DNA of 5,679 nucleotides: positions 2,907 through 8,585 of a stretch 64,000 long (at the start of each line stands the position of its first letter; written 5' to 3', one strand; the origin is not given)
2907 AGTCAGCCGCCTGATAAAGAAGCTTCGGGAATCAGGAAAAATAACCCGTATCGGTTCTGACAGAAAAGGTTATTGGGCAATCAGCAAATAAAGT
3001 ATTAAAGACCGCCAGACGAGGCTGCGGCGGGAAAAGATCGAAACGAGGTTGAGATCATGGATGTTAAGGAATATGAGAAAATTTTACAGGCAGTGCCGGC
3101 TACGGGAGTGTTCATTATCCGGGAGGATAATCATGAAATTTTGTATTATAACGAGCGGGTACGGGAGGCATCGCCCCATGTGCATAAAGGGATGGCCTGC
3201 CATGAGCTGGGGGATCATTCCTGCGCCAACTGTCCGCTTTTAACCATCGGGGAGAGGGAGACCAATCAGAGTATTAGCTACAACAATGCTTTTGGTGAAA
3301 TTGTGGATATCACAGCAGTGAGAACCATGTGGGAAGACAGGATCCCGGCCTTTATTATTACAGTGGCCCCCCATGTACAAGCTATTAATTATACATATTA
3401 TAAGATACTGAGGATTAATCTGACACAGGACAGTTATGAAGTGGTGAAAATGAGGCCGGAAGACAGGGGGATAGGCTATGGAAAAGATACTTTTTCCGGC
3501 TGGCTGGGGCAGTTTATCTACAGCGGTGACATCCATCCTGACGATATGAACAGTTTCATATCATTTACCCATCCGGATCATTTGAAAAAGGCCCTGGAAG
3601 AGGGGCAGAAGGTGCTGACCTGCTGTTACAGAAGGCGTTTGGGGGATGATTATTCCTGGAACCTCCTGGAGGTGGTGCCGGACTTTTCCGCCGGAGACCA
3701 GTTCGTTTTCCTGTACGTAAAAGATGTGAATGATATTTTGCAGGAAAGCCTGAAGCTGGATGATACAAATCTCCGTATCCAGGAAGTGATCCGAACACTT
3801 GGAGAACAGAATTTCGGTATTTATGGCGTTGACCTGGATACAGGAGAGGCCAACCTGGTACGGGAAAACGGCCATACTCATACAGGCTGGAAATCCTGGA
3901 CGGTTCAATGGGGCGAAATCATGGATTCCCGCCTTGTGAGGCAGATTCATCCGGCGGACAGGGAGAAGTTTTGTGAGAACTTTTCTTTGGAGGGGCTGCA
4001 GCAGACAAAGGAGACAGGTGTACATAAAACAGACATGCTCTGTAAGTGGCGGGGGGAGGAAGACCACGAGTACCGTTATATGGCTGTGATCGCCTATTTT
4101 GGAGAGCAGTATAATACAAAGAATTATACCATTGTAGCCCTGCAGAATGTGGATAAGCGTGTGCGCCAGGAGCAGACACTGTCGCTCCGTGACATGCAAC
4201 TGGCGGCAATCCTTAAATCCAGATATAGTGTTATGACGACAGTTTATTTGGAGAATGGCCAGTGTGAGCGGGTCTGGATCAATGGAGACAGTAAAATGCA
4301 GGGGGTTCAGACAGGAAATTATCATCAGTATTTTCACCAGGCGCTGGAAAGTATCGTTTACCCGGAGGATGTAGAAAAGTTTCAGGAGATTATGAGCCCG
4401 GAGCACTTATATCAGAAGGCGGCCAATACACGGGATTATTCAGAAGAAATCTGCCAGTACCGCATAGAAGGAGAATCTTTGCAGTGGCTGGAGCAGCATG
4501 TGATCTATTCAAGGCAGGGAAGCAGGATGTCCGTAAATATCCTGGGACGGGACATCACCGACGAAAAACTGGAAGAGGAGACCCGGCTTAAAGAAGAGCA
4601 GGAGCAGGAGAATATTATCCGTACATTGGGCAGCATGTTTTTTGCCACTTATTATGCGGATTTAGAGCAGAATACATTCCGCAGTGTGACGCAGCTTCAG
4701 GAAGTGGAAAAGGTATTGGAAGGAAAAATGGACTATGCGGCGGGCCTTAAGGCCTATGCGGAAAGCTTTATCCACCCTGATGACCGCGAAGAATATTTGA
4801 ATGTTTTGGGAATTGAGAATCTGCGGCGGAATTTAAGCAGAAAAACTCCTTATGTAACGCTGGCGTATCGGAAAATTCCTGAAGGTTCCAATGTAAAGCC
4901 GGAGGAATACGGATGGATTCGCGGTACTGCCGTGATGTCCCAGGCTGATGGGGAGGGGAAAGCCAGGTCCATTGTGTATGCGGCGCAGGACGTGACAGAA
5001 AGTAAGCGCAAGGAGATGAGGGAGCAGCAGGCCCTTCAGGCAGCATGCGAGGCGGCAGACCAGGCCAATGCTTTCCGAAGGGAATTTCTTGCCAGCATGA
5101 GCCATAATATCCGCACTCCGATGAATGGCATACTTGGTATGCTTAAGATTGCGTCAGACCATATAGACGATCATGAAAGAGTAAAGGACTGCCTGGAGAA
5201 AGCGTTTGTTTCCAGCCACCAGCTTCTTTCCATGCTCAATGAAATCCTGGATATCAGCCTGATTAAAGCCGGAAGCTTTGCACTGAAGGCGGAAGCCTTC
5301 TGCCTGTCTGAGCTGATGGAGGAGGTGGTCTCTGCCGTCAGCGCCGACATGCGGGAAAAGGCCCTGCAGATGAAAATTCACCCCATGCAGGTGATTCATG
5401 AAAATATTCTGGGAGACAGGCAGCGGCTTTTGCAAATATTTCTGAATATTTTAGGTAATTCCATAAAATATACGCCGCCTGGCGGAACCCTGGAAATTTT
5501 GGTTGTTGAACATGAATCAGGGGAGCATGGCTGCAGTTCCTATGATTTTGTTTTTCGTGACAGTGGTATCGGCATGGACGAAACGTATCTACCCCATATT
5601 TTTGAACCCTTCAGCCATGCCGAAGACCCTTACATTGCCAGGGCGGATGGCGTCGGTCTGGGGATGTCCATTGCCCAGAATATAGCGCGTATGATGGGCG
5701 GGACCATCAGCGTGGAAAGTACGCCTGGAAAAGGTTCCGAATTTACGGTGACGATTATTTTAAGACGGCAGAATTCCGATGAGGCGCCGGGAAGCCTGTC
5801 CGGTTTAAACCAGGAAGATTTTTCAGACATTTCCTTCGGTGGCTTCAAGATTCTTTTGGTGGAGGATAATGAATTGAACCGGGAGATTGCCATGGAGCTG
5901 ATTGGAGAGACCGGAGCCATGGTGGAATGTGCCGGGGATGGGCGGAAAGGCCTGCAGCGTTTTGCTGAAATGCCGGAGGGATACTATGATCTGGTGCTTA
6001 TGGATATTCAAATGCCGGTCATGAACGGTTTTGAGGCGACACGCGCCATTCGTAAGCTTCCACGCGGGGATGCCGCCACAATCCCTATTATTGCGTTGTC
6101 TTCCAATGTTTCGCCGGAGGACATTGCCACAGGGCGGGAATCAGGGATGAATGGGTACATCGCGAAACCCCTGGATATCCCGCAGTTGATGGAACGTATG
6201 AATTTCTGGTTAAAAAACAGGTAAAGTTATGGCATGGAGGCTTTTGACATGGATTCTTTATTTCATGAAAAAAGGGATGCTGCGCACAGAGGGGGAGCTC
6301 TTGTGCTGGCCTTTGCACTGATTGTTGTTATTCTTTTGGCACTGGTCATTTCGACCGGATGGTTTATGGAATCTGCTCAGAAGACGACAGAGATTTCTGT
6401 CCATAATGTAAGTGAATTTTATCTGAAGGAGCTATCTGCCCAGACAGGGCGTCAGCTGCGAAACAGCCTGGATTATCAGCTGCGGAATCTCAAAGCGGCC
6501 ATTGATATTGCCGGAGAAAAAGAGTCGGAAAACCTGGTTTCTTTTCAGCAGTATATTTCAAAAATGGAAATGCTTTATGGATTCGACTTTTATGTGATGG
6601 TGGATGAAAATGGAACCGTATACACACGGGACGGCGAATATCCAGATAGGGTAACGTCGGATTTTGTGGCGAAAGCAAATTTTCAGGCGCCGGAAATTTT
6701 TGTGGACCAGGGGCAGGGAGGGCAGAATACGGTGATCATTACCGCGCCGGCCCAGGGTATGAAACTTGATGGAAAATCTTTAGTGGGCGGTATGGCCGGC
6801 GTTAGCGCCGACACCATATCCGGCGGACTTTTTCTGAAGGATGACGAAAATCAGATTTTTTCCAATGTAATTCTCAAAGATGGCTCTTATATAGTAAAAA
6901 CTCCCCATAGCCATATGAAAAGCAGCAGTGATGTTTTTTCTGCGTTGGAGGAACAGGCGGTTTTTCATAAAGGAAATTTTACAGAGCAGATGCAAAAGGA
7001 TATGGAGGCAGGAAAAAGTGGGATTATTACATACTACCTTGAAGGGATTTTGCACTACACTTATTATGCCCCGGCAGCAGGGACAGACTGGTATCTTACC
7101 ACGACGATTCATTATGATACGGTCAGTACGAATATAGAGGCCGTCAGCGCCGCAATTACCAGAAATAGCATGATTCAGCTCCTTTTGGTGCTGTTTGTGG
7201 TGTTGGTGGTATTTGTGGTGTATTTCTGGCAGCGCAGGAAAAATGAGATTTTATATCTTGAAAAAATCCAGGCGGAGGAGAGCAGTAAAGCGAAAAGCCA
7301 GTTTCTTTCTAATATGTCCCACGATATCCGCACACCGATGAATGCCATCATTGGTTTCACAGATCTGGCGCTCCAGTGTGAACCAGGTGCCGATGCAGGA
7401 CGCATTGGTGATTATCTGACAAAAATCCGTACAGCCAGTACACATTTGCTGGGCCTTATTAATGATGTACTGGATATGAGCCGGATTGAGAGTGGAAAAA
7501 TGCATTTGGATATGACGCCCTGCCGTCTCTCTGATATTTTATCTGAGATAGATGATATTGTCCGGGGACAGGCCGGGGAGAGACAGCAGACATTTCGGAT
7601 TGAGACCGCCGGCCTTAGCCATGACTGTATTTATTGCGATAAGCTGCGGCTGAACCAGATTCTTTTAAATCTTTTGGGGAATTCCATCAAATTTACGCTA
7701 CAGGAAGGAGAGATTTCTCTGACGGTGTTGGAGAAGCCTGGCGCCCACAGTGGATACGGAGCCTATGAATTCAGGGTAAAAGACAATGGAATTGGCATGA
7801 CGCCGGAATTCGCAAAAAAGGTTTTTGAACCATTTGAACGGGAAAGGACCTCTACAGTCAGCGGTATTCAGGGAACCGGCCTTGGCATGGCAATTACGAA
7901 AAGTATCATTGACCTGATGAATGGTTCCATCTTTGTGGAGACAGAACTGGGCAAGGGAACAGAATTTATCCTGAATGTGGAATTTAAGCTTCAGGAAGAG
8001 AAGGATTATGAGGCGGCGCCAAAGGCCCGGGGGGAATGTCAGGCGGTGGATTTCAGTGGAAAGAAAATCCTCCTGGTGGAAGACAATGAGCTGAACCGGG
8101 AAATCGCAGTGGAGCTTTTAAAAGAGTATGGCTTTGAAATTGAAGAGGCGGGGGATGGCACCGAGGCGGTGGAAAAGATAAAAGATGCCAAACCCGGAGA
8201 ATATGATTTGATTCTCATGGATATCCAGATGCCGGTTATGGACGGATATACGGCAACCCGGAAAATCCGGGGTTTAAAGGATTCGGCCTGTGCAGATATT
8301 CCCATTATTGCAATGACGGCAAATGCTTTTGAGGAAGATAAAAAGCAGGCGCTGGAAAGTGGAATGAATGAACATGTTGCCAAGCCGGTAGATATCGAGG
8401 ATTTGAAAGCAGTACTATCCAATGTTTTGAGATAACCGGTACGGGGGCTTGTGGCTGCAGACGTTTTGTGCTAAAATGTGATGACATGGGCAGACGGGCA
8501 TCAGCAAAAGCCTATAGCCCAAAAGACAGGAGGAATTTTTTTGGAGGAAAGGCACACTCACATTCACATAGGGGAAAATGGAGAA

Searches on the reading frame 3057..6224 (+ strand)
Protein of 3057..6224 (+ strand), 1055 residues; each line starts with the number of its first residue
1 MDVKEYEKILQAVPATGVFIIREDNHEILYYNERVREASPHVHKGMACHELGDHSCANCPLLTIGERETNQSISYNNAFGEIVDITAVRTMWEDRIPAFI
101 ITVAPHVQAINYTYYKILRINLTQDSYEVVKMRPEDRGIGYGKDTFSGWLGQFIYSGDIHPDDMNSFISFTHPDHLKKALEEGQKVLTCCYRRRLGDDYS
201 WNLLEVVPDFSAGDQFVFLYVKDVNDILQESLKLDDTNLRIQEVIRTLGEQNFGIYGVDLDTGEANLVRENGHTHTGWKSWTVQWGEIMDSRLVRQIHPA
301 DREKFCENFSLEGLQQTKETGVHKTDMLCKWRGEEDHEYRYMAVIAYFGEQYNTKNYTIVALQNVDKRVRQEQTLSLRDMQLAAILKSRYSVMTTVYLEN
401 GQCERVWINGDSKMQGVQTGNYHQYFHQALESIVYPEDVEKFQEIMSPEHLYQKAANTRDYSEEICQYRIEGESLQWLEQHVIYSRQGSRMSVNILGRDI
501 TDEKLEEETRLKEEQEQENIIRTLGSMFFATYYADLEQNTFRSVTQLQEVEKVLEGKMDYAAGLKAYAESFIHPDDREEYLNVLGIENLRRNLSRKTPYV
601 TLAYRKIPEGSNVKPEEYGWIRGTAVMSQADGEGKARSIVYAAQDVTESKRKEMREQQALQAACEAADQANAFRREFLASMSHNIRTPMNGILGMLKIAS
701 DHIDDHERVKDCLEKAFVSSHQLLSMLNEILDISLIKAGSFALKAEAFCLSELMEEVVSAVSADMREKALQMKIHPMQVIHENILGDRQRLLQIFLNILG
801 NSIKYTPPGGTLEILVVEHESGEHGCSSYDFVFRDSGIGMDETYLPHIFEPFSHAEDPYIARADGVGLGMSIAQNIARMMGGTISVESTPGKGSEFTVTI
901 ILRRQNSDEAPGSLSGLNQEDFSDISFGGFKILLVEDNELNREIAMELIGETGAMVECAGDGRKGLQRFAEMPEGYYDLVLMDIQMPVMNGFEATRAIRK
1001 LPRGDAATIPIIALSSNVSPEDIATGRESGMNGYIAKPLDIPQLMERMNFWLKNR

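Call 48: search_protein_families(library=pfam, proteins=[window:3057-6224:+], max_evalue=0.00001)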
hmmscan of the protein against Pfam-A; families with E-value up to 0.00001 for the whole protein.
window:3057-6224:+ (1055 aa): 3 families
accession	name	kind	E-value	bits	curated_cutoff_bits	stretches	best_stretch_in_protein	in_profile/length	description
PF02518.31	HATPase_c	-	2.1e-24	86.6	26.4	1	786-901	1-108/111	Histidine kinase-, DNA gyrase B-, and HSP90-like ATPase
PF00072.30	Response_reg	-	1.3e-22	80.4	30.2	1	932-1048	1-110/111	Response regulator receiver domain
PF00512.31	HisKA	-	1.4e-14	54.3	26.9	1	674-739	2-66/66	His Kinase A (phospho-acceptor) domain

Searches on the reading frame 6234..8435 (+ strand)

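Call 48: search_protein_families(library=pfam, proteins=[window:6234-8435:+], max_evalue=0.00001)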
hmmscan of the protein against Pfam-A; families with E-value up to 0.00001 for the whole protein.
window:6234-8435:+ (733 aa): 3 families
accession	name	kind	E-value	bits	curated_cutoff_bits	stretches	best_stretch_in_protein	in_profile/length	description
PF00072.30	Response_reg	-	1e-27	96.9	30.2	1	612-728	1-110/111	Response regulator receiver domain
PF02518.31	HATPase_c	-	3.9e-26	92.1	26.4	1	469-583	2-108/111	Histidine kinase-, DNA gyrase B-, and HSP90-like ATPase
PF00512.31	HisKA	-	5.3e-18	65.3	26.9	1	353-421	1-66/66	His Kinase A (phospho-acceptor) domain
